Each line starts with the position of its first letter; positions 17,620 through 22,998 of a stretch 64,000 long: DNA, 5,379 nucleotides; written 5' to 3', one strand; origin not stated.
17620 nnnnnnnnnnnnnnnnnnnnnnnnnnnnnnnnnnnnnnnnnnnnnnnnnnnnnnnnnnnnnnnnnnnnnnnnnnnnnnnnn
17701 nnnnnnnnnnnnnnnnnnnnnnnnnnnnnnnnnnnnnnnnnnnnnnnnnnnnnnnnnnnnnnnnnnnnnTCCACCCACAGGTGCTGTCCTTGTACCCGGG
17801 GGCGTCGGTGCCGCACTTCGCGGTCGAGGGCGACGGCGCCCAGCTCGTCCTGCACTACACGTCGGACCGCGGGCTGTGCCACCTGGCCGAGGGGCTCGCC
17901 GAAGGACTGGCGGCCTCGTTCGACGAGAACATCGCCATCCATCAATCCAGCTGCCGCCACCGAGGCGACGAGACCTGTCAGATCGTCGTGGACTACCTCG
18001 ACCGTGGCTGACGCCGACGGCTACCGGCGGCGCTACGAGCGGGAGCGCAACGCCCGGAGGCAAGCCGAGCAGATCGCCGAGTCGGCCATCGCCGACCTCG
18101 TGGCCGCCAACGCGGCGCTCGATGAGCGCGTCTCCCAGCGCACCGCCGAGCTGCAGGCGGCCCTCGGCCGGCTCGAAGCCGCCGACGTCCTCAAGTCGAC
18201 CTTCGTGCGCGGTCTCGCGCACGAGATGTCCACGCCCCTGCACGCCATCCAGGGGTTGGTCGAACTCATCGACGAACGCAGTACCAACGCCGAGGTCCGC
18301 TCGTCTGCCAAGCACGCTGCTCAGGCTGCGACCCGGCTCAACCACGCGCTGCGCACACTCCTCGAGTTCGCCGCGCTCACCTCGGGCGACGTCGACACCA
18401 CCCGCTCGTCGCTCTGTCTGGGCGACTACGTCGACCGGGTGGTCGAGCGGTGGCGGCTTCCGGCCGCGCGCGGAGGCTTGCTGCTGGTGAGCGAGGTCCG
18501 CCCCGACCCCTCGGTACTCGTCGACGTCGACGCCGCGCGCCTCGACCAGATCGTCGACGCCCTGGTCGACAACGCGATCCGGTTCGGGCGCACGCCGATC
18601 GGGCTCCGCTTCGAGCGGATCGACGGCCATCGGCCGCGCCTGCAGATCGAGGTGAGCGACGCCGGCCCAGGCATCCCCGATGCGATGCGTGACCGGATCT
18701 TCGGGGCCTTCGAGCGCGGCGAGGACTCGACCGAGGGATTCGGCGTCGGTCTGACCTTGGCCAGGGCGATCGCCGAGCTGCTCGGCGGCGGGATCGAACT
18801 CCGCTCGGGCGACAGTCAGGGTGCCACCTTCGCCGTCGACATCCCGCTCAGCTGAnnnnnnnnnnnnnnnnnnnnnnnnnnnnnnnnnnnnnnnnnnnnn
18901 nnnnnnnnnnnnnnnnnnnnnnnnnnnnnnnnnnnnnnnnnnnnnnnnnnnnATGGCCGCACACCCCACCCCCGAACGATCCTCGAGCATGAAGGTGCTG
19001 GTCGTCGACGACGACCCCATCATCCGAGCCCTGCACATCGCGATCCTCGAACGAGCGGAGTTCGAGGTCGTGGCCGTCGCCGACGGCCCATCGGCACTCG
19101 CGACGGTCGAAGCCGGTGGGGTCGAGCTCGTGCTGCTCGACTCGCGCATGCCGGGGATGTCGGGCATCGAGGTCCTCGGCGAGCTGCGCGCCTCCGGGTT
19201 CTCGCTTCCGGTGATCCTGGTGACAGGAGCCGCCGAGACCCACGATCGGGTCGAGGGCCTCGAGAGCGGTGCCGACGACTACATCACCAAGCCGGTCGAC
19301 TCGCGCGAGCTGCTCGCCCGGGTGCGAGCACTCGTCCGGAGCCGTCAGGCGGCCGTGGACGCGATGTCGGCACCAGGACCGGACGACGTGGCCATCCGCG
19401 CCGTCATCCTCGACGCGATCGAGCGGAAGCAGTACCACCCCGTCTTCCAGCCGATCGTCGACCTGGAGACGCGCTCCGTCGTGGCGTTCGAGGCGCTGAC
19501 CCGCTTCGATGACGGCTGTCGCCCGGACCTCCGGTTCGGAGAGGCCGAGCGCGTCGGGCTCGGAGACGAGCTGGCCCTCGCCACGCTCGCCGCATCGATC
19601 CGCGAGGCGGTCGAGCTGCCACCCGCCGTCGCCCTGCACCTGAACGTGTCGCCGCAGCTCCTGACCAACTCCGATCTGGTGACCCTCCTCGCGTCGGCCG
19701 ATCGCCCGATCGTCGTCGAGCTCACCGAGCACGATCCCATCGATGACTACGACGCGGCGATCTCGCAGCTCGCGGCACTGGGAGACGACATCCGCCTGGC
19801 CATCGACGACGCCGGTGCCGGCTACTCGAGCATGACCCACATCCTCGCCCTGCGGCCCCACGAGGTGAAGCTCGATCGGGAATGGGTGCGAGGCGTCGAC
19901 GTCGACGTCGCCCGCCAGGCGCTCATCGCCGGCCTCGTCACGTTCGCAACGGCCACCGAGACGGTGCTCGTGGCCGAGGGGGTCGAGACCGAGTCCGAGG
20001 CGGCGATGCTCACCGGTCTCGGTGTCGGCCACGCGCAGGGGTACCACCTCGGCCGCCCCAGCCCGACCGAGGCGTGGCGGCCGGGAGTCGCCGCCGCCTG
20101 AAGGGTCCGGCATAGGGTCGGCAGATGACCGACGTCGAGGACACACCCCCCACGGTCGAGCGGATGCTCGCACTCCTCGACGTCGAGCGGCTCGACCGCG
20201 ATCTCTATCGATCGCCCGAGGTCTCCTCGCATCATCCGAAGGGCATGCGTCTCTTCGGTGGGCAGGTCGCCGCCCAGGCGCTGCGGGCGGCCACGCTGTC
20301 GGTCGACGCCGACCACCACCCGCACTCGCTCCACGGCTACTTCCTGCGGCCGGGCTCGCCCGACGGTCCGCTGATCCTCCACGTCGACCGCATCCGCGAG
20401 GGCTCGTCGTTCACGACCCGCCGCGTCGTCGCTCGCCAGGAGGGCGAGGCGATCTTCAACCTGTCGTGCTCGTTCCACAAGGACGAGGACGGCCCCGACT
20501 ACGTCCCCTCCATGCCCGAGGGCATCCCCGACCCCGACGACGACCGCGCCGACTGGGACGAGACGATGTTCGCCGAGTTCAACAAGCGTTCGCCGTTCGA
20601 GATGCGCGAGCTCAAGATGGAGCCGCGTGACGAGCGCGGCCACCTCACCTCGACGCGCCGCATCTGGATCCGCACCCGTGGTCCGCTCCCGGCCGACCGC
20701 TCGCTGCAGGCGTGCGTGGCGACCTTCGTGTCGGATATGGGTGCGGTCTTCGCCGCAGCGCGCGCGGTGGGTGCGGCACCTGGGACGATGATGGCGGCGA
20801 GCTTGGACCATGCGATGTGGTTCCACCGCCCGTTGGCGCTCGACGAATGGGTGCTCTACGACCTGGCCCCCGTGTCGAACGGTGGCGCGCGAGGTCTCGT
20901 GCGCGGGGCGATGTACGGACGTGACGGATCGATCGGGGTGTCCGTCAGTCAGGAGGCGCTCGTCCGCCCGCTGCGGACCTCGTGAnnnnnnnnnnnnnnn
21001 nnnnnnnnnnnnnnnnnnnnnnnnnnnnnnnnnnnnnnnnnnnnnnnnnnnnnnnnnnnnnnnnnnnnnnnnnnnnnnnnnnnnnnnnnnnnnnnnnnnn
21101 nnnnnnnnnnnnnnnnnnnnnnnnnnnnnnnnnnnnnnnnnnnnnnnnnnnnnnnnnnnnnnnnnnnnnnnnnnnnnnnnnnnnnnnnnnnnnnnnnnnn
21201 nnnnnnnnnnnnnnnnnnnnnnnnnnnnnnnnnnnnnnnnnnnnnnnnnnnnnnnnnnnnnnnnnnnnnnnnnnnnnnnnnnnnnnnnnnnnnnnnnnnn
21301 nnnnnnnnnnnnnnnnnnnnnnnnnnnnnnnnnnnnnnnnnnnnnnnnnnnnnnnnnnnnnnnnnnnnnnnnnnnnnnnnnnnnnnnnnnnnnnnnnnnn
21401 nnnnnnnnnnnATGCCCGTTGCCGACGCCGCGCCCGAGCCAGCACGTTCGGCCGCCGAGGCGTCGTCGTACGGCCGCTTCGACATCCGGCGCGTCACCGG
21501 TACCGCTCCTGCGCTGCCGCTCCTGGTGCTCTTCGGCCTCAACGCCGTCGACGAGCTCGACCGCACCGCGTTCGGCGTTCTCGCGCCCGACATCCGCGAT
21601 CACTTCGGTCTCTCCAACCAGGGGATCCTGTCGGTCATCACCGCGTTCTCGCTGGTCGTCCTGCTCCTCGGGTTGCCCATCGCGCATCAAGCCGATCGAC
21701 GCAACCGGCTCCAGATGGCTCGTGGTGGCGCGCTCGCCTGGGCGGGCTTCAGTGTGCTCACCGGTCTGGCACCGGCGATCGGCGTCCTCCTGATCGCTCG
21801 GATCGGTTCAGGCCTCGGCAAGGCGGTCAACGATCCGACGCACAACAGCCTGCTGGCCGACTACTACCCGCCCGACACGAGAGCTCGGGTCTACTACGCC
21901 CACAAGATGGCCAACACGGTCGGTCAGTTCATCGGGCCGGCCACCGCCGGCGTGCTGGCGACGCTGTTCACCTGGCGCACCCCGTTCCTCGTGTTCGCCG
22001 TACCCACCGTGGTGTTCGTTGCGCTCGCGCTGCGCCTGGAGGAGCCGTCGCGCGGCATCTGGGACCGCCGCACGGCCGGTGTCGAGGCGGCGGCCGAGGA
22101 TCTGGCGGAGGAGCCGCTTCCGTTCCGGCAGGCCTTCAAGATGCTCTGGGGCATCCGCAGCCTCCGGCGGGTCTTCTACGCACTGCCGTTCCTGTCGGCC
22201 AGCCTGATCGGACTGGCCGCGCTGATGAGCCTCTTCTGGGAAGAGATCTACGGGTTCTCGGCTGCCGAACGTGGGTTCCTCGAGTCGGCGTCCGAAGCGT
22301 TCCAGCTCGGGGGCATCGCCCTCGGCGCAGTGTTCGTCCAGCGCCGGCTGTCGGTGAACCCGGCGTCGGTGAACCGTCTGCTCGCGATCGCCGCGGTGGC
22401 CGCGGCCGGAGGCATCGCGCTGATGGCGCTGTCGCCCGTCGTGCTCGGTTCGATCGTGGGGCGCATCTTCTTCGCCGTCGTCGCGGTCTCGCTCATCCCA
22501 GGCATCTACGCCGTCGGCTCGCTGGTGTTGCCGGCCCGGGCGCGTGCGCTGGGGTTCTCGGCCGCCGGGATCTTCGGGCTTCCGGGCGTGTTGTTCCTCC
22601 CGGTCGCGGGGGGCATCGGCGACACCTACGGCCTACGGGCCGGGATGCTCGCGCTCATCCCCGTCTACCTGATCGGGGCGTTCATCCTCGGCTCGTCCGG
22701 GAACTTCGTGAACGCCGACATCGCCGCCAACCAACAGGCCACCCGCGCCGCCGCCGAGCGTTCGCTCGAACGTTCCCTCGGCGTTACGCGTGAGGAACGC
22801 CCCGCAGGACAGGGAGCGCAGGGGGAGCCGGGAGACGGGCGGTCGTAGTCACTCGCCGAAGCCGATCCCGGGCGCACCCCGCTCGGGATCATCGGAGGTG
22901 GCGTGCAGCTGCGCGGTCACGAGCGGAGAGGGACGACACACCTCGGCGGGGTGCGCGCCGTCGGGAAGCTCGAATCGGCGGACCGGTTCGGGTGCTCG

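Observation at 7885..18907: Shared CTTGA-N6-CTTGA direct repeat marks four intergenic regions of the cluster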

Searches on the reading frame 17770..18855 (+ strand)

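Call 14: search_protein_families(library=pfam, proteins=[window:17770-18855:+], max_evalue=0.01)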
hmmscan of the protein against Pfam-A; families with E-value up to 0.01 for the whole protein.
window:17770-18855:+ (361 aa): 2 families
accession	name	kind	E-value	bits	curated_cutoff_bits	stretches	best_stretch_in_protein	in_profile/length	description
PF02518.31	HATPase_c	-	3.2e-22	79.5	26.4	1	254-360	2-109/111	Histidine kinase-, DNA gyrase B-, and HSP90-like ATPase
PF00512.31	HisKA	-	1.2e-11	44.9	26.9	1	142-206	2-66/66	His Kinase A (phospho-acceptor) domain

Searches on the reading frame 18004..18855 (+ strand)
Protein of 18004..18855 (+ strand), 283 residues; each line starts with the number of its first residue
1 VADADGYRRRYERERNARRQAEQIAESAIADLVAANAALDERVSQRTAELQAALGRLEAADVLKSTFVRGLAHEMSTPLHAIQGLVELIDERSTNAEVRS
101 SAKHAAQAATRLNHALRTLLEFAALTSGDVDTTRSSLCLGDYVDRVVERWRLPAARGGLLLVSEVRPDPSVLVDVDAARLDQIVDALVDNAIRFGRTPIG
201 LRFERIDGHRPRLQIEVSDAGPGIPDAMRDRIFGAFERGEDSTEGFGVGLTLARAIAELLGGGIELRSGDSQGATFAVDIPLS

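Call 11: search_protein_families(library=pfam, proteins=[window:18004-18855:+])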
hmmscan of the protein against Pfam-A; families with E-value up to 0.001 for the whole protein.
window:18004-18855:+ (283 aa): 2 families
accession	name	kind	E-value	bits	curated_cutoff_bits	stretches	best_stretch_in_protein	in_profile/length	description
PF02518.31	HATPase_c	-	1.9e-22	80.2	26.4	1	176-282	2-109/111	Histidine kinase-, DNA gyrase B-, and HSP90-like ATPase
PF00512.31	HisKA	-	6.7e-12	45.7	26.9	1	64-128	2-66/66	His Kinase A (phospho-acceptor) domain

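Call 69: search_protein_families(library=ncbifam, proteins=[window:18004-18855:+], max_evalue=0.01)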
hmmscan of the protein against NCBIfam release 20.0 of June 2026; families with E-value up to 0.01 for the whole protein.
window:18004-18855:+ (283 aa): 79 families (the best 25 are shown)
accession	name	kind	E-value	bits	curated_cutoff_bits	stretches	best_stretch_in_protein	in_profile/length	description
NF011874.0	PRK15347.1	equivalog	9.8e-36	123.1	852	1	36-282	370-614/921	two component system sensor kinase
TIGR02956.1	TMAO_torS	equivalog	2.9e-32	111.7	676.5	1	18-282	422-682/967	TMAO reductase system sensor histidine kinase/response regulator TorS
NF008312.0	PRK11100.1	equivalog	1.4e-28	100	356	1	50-281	243-473/477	two-component system sensor histidine kinase CreC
NF041832.1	near_NosP_CTERM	subfamily_domain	1.8e-27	96.4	400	1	58-282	1-225/370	NahK/ErcS family hybrid sensor histidine kinase/response regulator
NF046044.1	PnpS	equivalog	1.4e-26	93.4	400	1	48-281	154-390/390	two-component system histidine kinase PnpS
NF008302.0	PRK11091.1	equivalog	3.9e-26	91.5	838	1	56-281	275-504/779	aerobic respiration two-component sensor histidine kinase ArcB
NF047465.1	hybrid_HK_LvrA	exception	1e-25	89.9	1200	1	38-282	176-422/819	hybrid histidine kinase/response regulator LvrA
NF041735.1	hist_kin_RppB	equivalog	3.2e-25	88.8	400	1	67-281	219-438/438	two-component system sensor histidine kinase RppB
NF041947.1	LuxQ_Vibrio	equivalog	9.5e-25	86.6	1200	1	48-282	454-696/843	quorum-sensing autoinducer 2 sensor kinase/phosphatase LuxQ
NF008318.0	PRK11107.1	equivalog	1.4e-23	83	890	1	48-282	277-518/920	two-component sensor histidine kinase BarA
NF006800.0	PRK09303.1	equivalog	7e-23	81.2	342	1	42-282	129-377/383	histidine kinase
NF033092.0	HK_WalK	equivalog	7.7e-23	80.9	725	1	63-281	371-593/594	cell wall metabolism sensor histidine kinase WalK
NF008543.0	PRK11466.1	equivalog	1.1e-22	79.8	982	1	27-282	400-662/914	TMAO reductase system sensor histidine kinase/response regulator TorS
NF041831.1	NO_HK_NahK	exception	1.2e-22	79.8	1500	1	7-283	434-712/854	hybrid sensor histidine kinase/response regulator NahK/ErcS'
TIGR02966.1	phoR_proteo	equivalog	7.4e-22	77.8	334.2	1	56-279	106-332/333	phosphate regulon sensor histidine kinase PhoR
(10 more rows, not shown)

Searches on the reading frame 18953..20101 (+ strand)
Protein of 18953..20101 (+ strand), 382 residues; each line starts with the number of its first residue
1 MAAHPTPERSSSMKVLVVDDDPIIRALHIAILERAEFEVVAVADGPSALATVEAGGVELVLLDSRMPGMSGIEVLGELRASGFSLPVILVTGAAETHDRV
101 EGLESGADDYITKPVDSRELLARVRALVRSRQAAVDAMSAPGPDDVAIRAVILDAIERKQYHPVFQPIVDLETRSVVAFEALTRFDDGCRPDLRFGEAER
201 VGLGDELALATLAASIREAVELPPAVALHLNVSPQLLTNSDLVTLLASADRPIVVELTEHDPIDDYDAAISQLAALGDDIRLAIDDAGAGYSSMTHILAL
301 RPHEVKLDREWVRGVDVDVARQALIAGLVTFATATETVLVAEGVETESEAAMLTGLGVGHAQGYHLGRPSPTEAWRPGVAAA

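Call 11: search_protein_families(library=pfam, proteins=[window:18953-20101:+])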
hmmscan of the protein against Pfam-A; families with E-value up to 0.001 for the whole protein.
window:18953-20101:+ (382 aa): 2 families
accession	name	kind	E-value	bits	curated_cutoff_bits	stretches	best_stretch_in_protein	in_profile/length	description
PF00563.25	EAL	-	4.3e-43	147.8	31.3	1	152-369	4-236/236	EAL domain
PF00072.30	Response_reg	-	5.9e-30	104.1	30.2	1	15-125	1-111/111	Response regulator receiver domain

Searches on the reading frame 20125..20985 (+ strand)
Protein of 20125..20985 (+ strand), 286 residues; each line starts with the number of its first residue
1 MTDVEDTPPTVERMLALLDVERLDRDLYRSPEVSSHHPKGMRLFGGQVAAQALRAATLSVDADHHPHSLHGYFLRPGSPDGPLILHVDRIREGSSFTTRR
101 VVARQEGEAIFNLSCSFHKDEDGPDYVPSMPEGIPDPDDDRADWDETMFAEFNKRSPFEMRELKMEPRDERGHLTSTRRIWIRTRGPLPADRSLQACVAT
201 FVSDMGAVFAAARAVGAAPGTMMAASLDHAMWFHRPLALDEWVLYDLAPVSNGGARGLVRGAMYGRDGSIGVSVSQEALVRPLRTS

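Call 11: search_protein_families(library=pfam, proteins=[window:20125-20985:+])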
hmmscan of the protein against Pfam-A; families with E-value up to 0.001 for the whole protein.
window:20125-20985:+ (286 aa): 3 families
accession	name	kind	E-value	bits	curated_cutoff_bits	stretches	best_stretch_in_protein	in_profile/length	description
PF02551.21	Acyl_CoA_thio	-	1.7e-25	89.8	21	1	168-277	21-130/132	Acyl-CoA thioesterase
PF13622.12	4HBT_3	-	1.8e-22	79.8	24.3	1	37-118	5-83/83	Acyl-CoA thioesterase N-terminal domain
PF20789.3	4HBT_3C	-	2.1e-17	64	24.1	1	132-280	2-140/140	Acyl-CoA thioesterase C-terminal domain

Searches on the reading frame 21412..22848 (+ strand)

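Call 11: search_protein_families(library=pfam, proteins=[window:21412-22848:+])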
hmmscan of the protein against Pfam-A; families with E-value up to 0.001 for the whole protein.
window:21412-22848:+ (478 aa): 2 families
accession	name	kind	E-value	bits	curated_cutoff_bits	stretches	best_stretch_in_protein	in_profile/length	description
PF07690.21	MFS_1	-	7.7e-36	124.2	33.4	1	41-387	2-337/347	Major Facilitator Superfamily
PF00083.30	Sugar_tr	-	7.4e-06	25.5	22.3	1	84-212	63-194/452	Sugar (and other) transporter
